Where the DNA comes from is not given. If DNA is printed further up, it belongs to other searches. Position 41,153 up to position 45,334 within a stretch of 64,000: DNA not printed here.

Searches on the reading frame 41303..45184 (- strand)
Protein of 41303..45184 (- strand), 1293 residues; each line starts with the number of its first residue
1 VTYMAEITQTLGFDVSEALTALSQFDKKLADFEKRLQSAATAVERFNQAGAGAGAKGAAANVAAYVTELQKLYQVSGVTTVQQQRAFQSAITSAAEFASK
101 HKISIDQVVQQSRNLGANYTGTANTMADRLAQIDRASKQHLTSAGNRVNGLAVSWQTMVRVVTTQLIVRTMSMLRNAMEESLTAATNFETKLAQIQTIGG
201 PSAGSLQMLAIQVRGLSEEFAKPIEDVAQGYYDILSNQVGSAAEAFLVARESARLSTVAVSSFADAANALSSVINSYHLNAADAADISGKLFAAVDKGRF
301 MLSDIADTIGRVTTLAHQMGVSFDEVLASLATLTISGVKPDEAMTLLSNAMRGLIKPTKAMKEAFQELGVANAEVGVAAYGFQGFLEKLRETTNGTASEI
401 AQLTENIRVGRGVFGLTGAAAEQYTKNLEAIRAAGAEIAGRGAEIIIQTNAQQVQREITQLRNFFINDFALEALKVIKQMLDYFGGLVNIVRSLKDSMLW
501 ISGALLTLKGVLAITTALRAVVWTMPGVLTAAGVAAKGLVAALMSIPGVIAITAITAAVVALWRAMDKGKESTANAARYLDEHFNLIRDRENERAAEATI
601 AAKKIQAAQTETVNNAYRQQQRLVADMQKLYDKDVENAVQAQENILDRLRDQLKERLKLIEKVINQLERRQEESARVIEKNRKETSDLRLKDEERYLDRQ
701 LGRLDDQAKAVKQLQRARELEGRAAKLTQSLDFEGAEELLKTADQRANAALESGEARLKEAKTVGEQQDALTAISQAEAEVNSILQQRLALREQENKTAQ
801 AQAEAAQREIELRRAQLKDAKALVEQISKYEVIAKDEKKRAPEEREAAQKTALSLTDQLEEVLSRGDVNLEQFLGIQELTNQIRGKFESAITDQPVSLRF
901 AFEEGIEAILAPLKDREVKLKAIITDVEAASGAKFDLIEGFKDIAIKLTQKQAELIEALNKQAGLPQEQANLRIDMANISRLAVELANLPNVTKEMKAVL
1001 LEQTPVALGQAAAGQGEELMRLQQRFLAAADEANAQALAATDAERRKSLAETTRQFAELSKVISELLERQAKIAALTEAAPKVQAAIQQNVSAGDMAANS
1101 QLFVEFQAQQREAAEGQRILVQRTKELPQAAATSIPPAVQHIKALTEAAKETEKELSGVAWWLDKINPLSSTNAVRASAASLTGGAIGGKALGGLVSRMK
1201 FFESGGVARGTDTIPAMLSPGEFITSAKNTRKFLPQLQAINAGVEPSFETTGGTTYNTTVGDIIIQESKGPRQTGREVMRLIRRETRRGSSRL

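Call 21: search_protein_families(library=pfam, proteins=[window:41303-45184:-], max_evalue=0.001)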
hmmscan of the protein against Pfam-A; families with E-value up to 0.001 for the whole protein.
window:41303-45184:- (1293 aa): 1 family
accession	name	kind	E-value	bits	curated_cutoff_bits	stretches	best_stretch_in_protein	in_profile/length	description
PF10145.14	PhageMin_Tail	-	3.8e-26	92.7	33.2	1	214-399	5-190/201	Phage-related minor tail protein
